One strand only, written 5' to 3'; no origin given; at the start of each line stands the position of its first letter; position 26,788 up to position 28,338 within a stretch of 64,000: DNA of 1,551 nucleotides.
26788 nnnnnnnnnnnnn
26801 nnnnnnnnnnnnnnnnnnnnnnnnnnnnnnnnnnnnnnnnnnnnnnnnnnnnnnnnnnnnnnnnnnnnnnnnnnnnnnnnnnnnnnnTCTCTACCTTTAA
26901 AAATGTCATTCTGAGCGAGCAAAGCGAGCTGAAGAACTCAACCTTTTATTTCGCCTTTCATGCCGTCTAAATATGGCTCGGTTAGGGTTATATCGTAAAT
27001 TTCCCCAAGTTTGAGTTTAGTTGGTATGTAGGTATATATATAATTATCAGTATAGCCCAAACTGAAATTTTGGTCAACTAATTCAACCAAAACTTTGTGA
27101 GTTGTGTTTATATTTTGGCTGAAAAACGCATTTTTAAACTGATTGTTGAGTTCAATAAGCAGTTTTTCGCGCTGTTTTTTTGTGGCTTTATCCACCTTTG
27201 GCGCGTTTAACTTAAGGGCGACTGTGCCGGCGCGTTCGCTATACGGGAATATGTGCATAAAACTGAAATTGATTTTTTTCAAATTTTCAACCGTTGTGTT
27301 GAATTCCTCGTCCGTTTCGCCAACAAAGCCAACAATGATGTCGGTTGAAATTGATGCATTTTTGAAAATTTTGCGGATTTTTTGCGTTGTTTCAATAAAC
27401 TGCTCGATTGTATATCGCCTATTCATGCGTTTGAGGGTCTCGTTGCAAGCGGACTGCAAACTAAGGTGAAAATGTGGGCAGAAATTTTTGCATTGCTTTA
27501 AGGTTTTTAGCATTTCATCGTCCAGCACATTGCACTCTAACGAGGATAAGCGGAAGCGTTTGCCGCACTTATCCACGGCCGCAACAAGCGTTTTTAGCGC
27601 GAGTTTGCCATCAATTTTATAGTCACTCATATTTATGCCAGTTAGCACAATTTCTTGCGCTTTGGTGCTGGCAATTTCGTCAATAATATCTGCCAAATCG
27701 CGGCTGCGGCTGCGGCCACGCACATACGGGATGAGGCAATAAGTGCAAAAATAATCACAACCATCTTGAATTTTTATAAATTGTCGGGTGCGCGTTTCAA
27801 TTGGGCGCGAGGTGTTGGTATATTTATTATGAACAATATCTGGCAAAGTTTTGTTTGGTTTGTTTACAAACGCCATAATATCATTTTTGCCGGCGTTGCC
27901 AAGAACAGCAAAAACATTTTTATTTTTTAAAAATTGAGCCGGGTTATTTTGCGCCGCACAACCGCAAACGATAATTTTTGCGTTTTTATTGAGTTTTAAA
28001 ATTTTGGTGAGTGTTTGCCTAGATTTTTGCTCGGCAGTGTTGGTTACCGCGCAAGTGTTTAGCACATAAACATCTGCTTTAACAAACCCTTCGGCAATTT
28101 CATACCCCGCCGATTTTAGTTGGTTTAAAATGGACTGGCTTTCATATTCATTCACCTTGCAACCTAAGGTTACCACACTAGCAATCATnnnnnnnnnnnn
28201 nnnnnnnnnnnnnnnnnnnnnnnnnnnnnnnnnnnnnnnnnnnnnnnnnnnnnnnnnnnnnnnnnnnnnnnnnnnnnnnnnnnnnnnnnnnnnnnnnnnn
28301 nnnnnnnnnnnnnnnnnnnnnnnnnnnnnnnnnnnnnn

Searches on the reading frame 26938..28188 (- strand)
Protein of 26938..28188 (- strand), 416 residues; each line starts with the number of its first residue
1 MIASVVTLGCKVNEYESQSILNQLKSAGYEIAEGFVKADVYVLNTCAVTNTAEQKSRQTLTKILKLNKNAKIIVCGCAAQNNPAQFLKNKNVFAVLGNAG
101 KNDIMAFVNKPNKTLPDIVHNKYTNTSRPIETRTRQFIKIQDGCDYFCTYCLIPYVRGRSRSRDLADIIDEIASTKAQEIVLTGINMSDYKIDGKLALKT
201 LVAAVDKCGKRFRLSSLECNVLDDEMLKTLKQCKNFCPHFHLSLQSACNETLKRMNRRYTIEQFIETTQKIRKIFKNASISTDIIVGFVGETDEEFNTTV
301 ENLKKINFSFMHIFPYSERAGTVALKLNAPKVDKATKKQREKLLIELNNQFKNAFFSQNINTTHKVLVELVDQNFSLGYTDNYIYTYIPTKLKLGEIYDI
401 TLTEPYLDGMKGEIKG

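Call 70: search_protein_families(library=pfam, proteins=[window:26938-28188:-], max_evalue=1e-12)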
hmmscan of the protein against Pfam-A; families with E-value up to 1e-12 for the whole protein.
window:26938-28188:- (416 aa): 2 families
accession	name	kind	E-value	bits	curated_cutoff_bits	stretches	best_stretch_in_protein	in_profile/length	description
PF00919.26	UPF0004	-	1e-26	93.2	27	1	5-95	4-96/98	Uncharacterized protein family UPF0004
PF04055.27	Radical_SAM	-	1.6e-25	90.6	29.5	1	138-301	1-164/166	Radical SAM superfamily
